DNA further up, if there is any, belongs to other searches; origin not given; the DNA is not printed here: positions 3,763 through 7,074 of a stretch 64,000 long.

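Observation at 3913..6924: Covalently duplicated PilB/GspE secretion ATPase: two complete motor modules in one 1003-aa protein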

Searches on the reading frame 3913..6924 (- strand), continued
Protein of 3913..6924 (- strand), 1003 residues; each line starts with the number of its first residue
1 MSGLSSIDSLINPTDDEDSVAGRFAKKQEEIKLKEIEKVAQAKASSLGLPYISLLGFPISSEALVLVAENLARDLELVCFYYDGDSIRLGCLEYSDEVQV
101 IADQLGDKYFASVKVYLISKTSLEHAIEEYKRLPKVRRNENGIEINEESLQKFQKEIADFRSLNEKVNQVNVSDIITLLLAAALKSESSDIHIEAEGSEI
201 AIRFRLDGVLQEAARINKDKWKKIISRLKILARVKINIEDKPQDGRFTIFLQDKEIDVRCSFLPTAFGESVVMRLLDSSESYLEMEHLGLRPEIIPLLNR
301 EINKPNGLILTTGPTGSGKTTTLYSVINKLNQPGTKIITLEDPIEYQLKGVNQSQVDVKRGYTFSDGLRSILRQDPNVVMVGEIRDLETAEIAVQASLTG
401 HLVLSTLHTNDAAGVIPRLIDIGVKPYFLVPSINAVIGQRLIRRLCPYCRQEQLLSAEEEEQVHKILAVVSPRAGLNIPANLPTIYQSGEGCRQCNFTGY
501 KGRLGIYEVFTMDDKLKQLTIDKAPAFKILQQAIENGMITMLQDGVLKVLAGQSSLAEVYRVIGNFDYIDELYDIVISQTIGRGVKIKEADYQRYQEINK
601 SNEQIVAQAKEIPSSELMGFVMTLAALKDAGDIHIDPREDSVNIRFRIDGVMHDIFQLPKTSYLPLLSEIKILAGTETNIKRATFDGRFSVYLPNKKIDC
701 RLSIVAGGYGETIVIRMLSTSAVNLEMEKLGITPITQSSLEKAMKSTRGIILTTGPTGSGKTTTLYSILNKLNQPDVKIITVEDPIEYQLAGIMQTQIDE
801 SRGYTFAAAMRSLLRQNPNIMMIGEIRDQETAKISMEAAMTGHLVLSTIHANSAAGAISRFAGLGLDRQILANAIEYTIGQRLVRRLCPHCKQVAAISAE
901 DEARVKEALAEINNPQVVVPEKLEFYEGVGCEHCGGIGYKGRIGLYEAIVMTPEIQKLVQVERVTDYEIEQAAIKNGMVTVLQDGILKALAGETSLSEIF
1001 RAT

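Call 42: find_encoding_contigs(protein=P0357, flank=10000, max_places=1)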
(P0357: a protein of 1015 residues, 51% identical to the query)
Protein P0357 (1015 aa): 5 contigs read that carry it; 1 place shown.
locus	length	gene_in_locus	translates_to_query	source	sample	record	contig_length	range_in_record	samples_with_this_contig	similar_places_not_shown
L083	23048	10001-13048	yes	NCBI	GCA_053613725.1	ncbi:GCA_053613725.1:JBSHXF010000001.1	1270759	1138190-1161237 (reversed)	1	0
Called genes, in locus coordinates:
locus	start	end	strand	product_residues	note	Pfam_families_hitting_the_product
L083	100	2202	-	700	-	PF01138:RNase_PH, PF03725:RNase_PH_C, PF03726:PNPase, PF01138:RNase_PH, PF00013:KH_1, PF00575:S1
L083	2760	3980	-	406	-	PF28597:T2SSF_N, PF00482:T2SSF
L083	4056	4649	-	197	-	PF00574:CLP_protease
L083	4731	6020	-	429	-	PF05697:Trigger_N, PF00254:FKBP_C, PF05698:Trigger_C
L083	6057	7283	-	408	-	PF08529:NusA_N, PF00575:S1 (weak), PF13184:KH_NusA_1st, PF26594:KH_NusA_2nd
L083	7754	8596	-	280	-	PF03446:NAD_binding_2 (faint), PF03807:F420_oxidored (faint), PF02153:PDH_N, PF20463:PDH_C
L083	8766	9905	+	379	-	PF01368:DHH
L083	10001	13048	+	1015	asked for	PF04851:ResIII (faint), PF20720:nSTAND3 (faint), PF00437:T2SSE, PF00005:ABC_tran (faint), PF03215:Rad17 (faint), PF07728:AAA_5 (faint), PF12775:AAA_7 (faint), PF00437:T2SSE, +5 more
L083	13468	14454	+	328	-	PF05496:RuvB_N, PF13173:AAA_14 (faint), PF00004:AAA, PF07728:AAA_5, PF17864:AAA_lid_4, PF05491:WHD_RuvB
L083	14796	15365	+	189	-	PF03703:bPH_2 (weak)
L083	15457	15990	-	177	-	-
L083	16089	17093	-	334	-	PF01545:Cation_efflux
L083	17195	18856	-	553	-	PF00905:Transpeptidase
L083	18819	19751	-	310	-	PF00912:Transgly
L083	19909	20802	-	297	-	PF14397:ATPgrasp_ST (faint), PF02655:ATP-grasp_3, PF02955:GSH-S_ATP, PF08443:RimK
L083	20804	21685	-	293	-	PF14397:ATPgrasp_ST (faint), PF02655:ATP-grasp_3, PF08443:RimK, PF02955:GSH-S_ATP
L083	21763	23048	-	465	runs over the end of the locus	PF14397:ATPgrasp_ST, PF02655:ATP-grasp_3 (faint), PF08443:RimK (faint), PF05618:RimB-like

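Call 43: find_encoding_contigs(protein=P0271, flank=10000, max_places=1)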
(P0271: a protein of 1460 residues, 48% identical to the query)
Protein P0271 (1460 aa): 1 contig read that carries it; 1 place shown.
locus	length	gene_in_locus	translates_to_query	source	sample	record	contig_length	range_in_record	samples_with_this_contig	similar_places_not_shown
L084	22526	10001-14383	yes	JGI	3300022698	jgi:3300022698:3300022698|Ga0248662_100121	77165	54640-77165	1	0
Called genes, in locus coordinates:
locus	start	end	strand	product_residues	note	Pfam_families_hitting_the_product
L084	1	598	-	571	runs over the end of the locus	PF09972:DUF2207, PF20990:DUF2207_C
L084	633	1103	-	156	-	PF02681:DUF212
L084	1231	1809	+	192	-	PF04011:LemA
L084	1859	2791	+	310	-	PF01435:Peptidase_M48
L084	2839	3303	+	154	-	-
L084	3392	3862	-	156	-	-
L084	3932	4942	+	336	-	PF06068:TIP49 (faint), PF05496:RuvB_N, PF01078:Mg_chelatase (faint), PF13191:AAA_16 (faint), PF00004:AAA, PF07728:AAA_5, PF17864:AAA_lid_4, PF05491:WHD_RuvB, +1 more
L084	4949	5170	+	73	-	-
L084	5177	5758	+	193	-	PF03703:bPH_2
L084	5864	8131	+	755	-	PF00932:LTD, PF18911:PKD_4, PF00801:PKD, PF00932:LTD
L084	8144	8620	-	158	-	PF02367:TsaE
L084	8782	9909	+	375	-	PF01368:DHH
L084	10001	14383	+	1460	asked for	PF01935:DUF87 (faint), PF05157:MshEN (weak), PF03215:Rad17 (faint), PF14532:Sigma54_activ_2 (faint), PF16796:Microtub_bd (faint), PF00437:T2SSE, PF00004:AAA (faint), PF00437:T2SSE, +23 more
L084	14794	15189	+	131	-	PF09685:MamF_MmsF (weak)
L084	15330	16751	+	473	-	PF00224:PK, PF03328:HpcH_HpaI (weak), PF02887:PK_C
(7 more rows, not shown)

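Call 44: find_encoding_contigs(protein=P0351, flank=10000, max_places=1)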
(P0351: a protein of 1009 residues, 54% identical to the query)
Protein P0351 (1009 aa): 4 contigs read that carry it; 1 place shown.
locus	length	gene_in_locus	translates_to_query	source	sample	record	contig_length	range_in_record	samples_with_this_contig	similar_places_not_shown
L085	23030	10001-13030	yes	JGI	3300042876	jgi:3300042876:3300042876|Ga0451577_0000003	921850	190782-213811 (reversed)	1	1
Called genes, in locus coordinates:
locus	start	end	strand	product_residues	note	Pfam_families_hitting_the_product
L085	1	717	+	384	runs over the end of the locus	PF00712:DNA_pol3_beta, PF02767:DNA_pol3_beta_2, PF02768:DNA_pol3_beta_3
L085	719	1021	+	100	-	PF05258:DciA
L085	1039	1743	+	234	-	PF00160:Pro_isomerase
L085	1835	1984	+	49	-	-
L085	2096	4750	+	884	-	PF02739:5_3_exonuc_N, PF01367:5_3_exonuc, PF01612:DNA_pol_A_exo1 (weak), PF22619:DNA_polI_exo1, PF00476:DNA_pol_A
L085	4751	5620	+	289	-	PF01149:Fapy_DNA_glyco, PF06831:H2TH, PF06827:zf-FPG_IleRS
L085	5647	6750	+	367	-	PF11258:DUF3048, PF17479:DUF3048_C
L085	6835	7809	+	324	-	PF21694:DNA_pol3_delta_C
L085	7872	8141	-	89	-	PF01649:Ribosomal_S20p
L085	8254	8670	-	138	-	PF02367:TsaE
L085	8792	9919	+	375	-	PF01368:DHH (weak)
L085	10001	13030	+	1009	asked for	PF03205:MobB (faint), PF05157:MshEN, PF00437:T2SSE, PF00004:AAA (faint), PF02492:cobW (faint), PF04851:ResIII (faint), PF05872:HerA_C (faint), PF00437:T2SSE, +9 more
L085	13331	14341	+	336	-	PF06068:TIP49 (faint), PF05496:RuvB_N, PF00004:AAA, PF07728:AAA_5, PF13173:AAA_14 (weak), PF17864:AAA_lid_4, PF05491:WHD_RuvB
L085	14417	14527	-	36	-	-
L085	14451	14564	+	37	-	-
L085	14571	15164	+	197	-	PF03703:bPH_2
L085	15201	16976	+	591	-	PF00932:LTD, PF00801:PKD, PF18911:PKD_4, PF00932:LTD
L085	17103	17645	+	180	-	-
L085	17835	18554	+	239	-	PF20772:TACO1_YebC_N, PF01709:Transcrip_reg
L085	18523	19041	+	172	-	PF02075:RuvC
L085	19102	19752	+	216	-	PF14402:7TM_transglut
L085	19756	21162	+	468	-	PF14397:ATPgrasp_ST, PF08443:RimK (faint)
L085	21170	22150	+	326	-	PF02786:CPSase_L_D2 (faint)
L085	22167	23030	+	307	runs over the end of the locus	PF18030:Rimk_N (faint), PF02655:ATP-grasp_3, PF08443:RimK, PF02955:GSH-S_ATP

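Call 53: find_encoding_contigs(protein=P0123, flank=8000, max_places=1)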
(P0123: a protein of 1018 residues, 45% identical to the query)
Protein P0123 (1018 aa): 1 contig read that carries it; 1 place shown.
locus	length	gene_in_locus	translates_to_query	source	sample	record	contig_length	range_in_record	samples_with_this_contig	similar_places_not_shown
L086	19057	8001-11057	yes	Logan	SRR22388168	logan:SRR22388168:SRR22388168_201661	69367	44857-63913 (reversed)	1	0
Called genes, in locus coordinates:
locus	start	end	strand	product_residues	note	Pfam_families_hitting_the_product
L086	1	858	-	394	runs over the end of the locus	PF11258:DUF3048, PF17479:DUF3048_C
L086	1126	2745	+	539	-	-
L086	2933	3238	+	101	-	-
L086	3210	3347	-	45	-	-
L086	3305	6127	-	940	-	PF02739:5_3_exonuc_N, PF01367:5_3_exonuc, PF12826:HHH_2 (weak), PF14520:HHH_5 (weak), PF01612:DNA_pol_A_exo1, PF22619:DNA_polI_exo1, PF00476:DNA_pol_A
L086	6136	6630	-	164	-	PF02367:TsaE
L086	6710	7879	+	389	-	PF01368:DHH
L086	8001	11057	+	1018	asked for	PF13604:AAA_30 (faint), PF05157:MshEN, PF13401:AAA_22 (faint), PF01637:ATPase_2 (faint), PF04851:ResIII (faint), PF14532:Sigma54_activ_2 (faint), PF00437:T2SSE, PF00437:T2SSE, +9 more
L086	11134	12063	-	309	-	-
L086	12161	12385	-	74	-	-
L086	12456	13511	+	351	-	PF05496:RuvB_N, PF00004:AAA, PF07728:AAA_5, PF17864:AAA_lid_4, PF05491:WHD_RuvB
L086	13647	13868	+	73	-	-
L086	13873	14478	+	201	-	-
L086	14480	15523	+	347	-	PF02547:Queuosine_synth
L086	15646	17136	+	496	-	PF00932:LTD, PF18942:DUF5689 (faint), PF04076:BOF (weak), PF01336:tRNA_anti-codon (faint)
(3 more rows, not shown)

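Call 54: find_encoding_contigs(protein=P0125, flank=8000, max_places=1)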
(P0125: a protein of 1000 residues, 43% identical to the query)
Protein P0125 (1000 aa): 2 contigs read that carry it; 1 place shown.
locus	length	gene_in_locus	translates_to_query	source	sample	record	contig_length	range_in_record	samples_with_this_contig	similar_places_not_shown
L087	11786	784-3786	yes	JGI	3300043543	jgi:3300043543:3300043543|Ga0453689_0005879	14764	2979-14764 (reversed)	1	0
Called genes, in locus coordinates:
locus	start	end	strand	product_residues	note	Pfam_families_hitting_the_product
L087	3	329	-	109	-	?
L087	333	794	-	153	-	PF01951:Archease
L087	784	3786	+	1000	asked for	PF05157:MshEN, PF13173:AAA_14 (faint), PF00437:T2SSE, PF13191:AAA_16 (faint), PF13401:AAA_22 (faint), PF13555:AAA_29 (faint), PF20720:nSTAND3 (faint), PF00437:T2SSE, +1 more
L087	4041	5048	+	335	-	PF06068:TIP49 (faint), PF05496:RuvB_N, PF01078:Mg_chelatase (faint), PF07728:AAA_5, PF00004:AAA, PF17864:AAA_lid_4, PF05491:WHD_RuvB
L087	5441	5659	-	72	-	PF24113:DUF7387 (weak)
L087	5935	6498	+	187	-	PF20772:TACO1_YebC_N, PF01709:Transcrip_reg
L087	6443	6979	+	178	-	PF02075:RuvC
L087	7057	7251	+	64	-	-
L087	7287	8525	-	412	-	PF00579:tRNA-synt_1b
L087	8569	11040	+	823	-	PF00912:Transgly, PF00905:Transpeptidase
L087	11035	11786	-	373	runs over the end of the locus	PF00712:DNA_pol3_beta, PF02767:DNA_pol3_beta_2, PF02768:DNA_pol3_beta_3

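Call 55: find_encoding_contigs(protein=P0124, flank=8000, max_places=1)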
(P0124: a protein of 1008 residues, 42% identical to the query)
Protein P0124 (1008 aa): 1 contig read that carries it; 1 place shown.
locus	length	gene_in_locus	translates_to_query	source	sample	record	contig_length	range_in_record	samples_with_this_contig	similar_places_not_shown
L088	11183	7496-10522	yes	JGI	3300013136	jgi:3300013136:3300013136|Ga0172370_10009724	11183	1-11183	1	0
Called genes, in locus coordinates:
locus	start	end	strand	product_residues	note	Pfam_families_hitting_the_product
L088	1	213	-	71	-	?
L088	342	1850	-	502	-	PF02310:B12-binding, PF04055:Radical_SAM, PF13282:DUF4070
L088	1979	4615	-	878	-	PF02739:5_3_exonuc_N, PF01367:5_3_exonuc, PF22619:DNA_polI_exo1 (weak), PF00476:DNA_pol_A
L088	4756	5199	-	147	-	PF02367:TsaE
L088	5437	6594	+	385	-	-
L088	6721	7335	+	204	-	-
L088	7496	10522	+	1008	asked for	PF05157:MshEN (weak), PF13401:AAA_22 (faint), PF00437:T2SSE, PF00004:AAA (faint), PF00005:ABC_tran (faint), PF01637:ATPase_2 (faint), PF02492:cobW (faint), PF00437:T2SSE, +11 more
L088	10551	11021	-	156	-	PF00856:SET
